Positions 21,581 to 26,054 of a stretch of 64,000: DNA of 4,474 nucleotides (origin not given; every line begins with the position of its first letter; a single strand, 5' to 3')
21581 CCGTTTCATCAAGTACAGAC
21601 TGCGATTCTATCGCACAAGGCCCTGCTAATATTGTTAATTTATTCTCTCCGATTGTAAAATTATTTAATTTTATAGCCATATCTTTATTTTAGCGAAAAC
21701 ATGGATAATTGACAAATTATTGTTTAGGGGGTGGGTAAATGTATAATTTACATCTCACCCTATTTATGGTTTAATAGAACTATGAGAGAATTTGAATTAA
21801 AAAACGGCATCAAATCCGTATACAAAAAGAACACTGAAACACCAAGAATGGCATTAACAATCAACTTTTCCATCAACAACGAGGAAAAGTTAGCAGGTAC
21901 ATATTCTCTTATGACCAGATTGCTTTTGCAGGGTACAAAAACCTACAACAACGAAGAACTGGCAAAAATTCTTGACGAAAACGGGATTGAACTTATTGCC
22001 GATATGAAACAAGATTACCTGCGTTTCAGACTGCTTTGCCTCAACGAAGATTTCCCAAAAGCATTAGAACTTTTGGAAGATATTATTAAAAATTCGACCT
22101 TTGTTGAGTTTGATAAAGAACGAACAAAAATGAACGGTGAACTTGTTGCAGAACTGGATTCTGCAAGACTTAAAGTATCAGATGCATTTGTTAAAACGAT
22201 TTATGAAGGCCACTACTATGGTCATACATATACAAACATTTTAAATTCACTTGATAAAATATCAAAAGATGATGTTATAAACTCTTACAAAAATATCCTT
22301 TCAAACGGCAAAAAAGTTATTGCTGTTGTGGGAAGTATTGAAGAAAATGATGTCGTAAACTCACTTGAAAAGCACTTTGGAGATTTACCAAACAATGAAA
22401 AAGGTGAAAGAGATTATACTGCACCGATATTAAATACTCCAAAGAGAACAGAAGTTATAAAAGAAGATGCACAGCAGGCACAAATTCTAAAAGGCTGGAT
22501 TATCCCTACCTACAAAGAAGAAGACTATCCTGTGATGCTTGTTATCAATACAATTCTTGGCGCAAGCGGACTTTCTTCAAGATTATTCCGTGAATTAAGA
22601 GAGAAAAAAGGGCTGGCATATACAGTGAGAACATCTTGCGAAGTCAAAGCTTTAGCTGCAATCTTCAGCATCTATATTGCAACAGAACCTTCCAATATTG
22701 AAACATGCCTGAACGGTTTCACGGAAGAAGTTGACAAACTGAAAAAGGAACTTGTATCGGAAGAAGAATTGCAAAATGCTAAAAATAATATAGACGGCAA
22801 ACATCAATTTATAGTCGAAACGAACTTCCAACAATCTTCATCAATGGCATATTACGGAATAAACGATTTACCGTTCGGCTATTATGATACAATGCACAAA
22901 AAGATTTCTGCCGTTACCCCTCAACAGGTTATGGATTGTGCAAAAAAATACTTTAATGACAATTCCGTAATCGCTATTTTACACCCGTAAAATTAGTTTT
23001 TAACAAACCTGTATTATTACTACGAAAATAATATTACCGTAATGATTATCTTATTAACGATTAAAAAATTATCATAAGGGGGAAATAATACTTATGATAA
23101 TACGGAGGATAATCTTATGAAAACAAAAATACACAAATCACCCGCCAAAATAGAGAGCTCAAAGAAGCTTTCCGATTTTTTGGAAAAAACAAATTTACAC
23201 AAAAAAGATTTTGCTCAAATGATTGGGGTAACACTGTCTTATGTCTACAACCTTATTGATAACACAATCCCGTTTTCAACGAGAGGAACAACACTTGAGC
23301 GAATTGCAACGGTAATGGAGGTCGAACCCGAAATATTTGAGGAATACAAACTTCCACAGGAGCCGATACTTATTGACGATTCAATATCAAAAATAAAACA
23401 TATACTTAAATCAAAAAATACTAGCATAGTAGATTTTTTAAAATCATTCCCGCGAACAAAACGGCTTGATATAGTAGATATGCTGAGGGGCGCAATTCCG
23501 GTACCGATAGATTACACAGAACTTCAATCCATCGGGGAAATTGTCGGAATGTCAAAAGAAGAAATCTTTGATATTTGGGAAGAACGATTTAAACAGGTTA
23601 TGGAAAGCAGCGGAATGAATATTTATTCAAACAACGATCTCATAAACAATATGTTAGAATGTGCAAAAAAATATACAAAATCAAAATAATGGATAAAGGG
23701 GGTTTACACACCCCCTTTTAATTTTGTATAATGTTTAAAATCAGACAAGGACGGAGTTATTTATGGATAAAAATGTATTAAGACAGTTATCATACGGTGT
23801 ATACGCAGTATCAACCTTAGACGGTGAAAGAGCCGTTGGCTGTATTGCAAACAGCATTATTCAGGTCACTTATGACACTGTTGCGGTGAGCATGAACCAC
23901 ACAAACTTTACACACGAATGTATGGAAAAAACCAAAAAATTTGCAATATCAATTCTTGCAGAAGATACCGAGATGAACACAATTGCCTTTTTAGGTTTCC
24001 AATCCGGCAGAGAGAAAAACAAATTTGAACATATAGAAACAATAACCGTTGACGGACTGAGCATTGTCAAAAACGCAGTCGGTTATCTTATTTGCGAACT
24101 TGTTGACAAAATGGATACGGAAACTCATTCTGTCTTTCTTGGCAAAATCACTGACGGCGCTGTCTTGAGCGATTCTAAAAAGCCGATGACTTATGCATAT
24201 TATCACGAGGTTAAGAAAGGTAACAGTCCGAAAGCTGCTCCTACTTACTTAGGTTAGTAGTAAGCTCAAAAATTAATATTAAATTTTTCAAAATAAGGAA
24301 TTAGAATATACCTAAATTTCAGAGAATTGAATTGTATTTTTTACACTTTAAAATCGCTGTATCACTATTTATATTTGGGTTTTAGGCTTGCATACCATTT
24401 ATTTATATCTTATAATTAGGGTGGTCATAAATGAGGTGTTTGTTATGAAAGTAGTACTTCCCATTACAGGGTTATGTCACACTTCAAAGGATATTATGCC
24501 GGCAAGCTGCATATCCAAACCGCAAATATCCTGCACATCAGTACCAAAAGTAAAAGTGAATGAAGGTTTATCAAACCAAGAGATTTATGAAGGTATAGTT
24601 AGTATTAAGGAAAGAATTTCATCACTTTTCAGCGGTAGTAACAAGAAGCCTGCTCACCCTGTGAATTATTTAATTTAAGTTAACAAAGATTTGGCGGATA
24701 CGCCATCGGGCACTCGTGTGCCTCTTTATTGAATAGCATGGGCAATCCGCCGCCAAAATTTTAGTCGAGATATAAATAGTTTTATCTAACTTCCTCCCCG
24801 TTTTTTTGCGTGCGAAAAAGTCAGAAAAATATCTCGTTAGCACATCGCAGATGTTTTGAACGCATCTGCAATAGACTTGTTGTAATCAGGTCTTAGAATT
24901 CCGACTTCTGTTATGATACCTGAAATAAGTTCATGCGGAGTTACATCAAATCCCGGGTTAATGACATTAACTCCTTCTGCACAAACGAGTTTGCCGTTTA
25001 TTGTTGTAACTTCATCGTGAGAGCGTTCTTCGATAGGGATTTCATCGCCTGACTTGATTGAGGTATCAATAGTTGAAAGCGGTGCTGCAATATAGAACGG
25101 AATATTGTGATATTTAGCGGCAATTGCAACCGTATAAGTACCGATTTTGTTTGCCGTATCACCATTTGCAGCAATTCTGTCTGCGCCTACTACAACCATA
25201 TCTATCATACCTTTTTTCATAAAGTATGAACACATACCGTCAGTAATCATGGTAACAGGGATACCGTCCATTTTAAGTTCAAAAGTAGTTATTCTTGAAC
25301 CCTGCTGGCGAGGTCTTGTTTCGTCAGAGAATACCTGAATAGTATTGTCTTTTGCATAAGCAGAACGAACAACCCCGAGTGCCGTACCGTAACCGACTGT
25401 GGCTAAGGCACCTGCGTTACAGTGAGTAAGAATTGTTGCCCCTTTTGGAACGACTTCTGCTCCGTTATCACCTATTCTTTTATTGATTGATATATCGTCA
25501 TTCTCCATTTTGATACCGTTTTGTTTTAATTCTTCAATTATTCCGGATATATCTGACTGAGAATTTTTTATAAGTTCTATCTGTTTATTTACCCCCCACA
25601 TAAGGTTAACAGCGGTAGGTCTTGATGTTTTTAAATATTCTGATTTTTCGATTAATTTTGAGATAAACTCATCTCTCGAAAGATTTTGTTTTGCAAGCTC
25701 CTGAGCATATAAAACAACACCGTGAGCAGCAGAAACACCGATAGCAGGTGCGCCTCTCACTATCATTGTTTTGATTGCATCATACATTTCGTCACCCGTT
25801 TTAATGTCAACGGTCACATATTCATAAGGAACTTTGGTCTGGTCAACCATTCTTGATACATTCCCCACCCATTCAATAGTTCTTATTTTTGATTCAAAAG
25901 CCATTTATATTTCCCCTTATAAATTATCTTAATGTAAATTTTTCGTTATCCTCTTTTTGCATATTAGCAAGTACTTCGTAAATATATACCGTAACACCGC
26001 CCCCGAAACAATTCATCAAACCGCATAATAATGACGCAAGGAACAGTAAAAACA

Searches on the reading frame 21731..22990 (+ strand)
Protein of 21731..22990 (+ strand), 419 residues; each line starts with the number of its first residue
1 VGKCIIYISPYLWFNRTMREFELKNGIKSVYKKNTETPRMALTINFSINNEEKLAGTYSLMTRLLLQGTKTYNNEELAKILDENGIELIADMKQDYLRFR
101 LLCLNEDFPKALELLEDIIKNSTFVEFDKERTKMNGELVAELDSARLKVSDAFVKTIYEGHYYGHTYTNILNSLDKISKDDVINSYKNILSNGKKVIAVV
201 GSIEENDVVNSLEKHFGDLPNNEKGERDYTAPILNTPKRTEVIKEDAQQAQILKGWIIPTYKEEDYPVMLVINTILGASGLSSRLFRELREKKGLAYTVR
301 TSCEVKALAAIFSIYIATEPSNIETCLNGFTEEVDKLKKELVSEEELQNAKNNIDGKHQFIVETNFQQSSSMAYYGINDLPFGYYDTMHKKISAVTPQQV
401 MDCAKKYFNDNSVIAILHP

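Call 69: search_protein_families(library=pfam, proteins=[window:21731-22990:+], max_evalue=0.001)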
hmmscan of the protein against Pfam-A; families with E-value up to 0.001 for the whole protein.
window:21731-22990:+ (419 aa): 2 families
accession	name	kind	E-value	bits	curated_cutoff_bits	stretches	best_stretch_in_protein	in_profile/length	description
PF05193.26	Peptidase_M16_C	-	4.1e-37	128.2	23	1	176-353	1-180/181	Peptidase M16 inactive domain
PF00675.25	Peptidase_M16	-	1e-14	55.1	22.3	1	31-159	6-137/149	Insulinase (Peptidase family M16)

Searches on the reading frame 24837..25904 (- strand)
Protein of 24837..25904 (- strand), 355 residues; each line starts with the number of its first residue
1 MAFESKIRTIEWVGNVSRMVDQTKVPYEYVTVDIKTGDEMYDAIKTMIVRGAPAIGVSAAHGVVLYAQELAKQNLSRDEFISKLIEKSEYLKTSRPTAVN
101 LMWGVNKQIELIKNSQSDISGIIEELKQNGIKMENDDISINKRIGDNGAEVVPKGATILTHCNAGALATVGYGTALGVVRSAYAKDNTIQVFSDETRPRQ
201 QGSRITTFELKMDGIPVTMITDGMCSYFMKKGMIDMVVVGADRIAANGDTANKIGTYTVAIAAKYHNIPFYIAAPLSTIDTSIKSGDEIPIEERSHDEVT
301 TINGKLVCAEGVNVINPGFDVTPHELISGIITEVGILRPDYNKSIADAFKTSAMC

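Call 69: search_protein_families(library=pfam, proteins=[window:24837-25904:-], max_evalue=0.001)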
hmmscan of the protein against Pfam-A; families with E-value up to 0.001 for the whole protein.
window:24837-25904:- (355 aa): 1 family
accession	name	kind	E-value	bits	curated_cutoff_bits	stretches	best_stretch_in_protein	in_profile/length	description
PF01008.23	IF-2B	-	1.5e-84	284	22.4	1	49-339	2-280/280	Initiation factor 2 subunit family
